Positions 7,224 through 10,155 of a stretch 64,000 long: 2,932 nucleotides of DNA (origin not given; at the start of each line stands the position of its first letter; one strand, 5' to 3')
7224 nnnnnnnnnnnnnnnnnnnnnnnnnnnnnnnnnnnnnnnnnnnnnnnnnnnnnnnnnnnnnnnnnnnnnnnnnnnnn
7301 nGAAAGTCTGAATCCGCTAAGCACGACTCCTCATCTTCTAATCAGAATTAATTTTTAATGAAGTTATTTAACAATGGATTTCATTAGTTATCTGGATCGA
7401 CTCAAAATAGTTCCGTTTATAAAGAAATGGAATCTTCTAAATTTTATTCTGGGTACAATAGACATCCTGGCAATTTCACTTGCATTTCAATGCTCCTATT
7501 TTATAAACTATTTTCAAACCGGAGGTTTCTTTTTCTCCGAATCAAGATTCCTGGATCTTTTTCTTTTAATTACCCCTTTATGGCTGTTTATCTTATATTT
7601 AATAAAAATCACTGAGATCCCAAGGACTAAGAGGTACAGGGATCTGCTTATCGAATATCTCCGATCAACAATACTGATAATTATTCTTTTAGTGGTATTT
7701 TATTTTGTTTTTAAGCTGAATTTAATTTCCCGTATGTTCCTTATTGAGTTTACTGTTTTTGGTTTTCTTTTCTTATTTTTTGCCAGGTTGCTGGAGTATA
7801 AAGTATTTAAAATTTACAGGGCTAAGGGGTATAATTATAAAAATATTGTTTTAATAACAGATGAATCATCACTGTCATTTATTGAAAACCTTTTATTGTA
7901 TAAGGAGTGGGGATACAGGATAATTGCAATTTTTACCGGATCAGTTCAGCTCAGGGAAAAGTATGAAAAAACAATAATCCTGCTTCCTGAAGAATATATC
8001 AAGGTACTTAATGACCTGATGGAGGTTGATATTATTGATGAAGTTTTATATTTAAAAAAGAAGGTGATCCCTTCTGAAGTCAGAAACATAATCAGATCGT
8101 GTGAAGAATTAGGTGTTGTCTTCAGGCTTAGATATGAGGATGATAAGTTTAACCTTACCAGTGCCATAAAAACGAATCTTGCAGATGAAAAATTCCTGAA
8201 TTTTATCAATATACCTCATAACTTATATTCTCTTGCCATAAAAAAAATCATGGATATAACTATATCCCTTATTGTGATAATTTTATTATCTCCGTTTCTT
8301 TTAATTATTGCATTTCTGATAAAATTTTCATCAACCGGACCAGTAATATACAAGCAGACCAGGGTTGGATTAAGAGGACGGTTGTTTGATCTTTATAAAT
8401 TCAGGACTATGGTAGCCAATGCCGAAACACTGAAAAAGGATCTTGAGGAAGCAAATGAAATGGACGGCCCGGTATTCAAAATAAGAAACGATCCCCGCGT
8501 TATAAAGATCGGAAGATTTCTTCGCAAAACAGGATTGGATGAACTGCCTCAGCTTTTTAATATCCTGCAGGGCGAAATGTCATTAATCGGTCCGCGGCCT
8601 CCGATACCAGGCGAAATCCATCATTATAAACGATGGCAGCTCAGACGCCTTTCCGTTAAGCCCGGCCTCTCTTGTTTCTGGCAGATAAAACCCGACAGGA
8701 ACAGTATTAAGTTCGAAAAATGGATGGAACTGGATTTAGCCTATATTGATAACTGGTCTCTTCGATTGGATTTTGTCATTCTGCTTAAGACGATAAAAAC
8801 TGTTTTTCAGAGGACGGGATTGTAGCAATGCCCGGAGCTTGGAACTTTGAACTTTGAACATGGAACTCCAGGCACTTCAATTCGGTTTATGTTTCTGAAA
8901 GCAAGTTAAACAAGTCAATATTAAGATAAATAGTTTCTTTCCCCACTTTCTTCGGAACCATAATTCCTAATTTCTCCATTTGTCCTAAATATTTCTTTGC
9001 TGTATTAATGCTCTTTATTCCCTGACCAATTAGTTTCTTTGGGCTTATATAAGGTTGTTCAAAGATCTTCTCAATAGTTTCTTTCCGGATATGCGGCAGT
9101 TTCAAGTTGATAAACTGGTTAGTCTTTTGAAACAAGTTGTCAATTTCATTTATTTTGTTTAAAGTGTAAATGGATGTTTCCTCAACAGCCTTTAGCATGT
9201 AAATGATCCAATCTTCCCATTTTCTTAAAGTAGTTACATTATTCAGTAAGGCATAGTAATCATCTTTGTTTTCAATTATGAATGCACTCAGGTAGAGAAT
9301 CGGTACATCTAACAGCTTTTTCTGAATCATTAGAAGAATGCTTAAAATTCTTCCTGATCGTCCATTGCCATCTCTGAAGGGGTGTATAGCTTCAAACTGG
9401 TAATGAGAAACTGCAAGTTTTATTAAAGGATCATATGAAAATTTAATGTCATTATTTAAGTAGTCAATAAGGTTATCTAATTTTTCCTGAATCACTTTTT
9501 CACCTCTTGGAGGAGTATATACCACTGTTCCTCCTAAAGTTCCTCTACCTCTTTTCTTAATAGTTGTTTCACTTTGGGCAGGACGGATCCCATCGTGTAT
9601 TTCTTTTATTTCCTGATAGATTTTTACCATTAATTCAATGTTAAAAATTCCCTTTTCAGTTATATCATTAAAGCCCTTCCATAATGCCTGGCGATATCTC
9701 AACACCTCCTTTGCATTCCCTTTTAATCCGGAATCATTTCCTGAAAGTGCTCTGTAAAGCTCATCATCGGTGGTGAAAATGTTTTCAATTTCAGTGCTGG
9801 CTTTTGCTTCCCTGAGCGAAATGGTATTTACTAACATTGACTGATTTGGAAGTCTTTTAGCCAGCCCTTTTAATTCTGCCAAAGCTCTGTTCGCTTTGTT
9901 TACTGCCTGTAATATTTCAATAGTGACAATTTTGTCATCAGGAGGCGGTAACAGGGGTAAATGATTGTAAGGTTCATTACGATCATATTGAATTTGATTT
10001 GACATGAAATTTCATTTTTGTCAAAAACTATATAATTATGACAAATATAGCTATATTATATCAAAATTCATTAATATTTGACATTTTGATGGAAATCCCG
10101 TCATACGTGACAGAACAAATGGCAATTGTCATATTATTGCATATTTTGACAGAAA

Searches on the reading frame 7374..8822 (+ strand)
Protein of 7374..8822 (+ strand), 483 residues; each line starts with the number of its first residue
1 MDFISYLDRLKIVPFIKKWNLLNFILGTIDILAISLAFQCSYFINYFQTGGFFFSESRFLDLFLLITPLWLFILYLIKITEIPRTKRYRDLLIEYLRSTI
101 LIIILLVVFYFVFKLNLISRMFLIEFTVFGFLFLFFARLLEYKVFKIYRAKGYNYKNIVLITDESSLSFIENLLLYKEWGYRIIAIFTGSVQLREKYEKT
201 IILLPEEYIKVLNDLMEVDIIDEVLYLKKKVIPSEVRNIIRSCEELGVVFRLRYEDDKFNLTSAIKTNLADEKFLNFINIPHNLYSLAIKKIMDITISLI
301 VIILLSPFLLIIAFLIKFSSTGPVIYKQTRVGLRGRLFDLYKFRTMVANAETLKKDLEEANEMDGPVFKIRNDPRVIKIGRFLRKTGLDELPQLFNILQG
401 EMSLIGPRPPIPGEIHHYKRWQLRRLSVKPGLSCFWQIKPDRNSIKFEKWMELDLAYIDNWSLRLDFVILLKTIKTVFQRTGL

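Call 61: search_protein_families(library=pfam, proteins=[window:7374-8822:+], max_evalue=0.00001)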
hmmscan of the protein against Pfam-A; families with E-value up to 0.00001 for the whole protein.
window:7374-8822:+ (483 aa): 2 families
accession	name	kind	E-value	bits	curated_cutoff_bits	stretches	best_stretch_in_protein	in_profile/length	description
PF02397.22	Bac_transf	-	1.2e-66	224.1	27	1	290-479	1-179/179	Bacterial sugar transferase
PF13727.12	CoA_binding_3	-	2.3e-09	38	25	1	84-189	10-112/175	CoA-binding domain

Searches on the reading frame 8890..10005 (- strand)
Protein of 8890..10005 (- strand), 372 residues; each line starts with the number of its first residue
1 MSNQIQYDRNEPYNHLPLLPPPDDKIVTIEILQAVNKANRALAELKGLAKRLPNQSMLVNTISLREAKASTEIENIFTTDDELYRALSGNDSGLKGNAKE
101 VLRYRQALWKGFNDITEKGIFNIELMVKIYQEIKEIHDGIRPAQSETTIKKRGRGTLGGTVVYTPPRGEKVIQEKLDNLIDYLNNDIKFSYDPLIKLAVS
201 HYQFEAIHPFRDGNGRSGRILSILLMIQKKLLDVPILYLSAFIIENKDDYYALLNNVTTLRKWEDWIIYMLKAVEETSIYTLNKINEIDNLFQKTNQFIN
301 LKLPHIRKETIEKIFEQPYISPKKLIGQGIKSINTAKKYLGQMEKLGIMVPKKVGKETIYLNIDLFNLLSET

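Call 61: search_protein_families(library=pfam, proteins=[window:8890-10005:-], max_evalue=0.00001)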
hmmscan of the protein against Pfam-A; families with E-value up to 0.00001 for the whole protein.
window:8890-10005:- (372 aa): 3 families
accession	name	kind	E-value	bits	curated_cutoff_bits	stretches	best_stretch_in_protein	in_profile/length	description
PF13784.11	Fic_N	-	8.2e-27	93.5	26.7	1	33-113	2-82/82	Fic/DOC family N-terminal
PF02661.23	Fic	-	1.5e-15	58.2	24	1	131-225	5-92/93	Fic/DOC family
PF21248.3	SoFic-like_C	-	2.8e-14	53.5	27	1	291-365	1-76/76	Protein adenylyltransferase SoFic-like, C-terminal domain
